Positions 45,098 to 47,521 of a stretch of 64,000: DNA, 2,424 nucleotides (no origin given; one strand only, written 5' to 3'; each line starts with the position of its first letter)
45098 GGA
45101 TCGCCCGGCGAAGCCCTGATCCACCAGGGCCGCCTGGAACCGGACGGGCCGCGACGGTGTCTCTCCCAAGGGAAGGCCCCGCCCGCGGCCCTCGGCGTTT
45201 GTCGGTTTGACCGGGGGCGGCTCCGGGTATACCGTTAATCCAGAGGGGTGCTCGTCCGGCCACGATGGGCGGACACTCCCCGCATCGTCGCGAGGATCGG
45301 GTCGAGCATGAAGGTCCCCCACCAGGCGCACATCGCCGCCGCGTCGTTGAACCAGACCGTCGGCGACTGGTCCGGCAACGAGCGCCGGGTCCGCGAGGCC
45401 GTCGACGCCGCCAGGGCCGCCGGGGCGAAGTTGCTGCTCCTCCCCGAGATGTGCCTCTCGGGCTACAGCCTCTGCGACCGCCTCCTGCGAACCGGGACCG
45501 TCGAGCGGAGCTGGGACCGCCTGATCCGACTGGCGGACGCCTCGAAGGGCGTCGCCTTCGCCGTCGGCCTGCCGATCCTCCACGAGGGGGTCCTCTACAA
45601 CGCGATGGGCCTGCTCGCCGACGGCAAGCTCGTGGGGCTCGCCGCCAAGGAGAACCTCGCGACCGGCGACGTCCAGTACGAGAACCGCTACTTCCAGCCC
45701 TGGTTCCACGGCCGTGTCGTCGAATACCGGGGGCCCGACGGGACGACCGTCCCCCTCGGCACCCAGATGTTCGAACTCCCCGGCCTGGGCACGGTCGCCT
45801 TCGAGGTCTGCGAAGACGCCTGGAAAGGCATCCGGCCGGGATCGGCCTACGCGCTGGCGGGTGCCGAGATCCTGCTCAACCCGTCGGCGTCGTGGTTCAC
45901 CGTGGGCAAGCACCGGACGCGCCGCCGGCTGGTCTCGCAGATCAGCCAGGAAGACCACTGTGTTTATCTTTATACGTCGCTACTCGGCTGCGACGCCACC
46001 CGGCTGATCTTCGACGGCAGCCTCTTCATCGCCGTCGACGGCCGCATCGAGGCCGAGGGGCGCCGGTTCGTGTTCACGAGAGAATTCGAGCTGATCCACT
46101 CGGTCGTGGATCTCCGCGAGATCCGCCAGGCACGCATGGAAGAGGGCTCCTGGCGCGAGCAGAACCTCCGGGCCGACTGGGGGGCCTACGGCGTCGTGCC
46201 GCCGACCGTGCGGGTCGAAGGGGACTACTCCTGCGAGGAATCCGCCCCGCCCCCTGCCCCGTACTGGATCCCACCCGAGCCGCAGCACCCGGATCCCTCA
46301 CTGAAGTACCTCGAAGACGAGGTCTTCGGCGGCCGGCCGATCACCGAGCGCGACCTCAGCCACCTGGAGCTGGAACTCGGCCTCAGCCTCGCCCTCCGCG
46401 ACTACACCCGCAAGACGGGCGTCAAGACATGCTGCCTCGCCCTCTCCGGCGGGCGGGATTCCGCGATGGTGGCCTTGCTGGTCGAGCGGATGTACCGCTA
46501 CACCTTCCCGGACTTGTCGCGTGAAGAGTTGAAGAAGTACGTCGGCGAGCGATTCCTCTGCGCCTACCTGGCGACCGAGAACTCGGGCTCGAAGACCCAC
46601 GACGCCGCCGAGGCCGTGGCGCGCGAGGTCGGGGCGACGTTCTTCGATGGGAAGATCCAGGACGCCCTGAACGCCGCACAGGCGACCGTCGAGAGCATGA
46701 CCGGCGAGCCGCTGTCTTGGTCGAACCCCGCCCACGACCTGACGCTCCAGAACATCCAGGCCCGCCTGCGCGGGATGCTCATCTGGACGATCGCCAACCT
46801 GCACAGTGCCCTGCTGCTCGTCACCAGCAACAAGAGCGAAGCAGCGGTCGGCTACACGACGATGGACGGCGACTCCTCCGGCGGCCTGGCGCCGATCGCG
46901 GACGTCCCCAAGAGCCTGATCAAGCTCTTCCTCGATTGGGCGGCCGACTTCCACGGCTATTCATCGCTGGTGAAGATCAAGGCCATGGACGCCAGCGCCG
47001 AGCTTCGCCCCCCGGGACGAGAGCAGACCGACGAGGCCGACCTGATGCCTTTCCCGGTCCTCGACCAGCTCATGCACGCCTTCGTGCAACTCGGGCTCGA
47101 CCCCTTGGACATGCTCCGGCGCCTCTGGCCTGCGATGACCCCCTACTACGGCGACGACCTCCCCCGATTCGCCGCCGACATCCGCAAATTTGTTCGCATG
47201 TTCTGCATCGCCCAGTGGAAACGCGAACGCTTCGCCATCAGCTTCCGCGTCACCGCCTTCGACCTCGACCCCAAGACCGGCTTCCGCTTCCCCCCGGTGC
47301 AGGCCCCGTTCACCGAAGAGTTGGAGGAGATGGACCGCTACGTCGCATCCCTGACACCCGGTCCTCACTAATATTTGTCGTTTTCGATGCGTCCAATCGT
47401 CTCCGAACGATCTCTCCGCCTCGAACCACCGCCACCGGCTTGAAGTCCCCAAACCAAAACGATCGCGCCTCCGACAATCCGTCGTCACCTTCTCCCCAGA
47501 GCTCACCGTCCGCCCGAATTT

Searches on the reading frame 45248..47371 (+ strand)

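Call 9: search_protein_families(library=pfam, proteins=[window:45248-47371:+], max_evalue=0.01)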
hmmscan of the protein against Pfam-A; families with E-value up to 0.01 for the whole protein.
window:45248-47371:+ (707 aa): 2 families
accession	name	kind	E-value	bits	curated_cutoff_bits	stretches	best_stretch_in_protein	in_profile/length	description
PF02540.23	NAD_synthase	-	1.3e-29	103.5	21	1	381-618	7-210/242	NAD synthase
PF00795.27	CN_hydrolase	-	7.2e-17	62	23.2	1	29-274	2-237/256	Carbon-nitrogen hydrolase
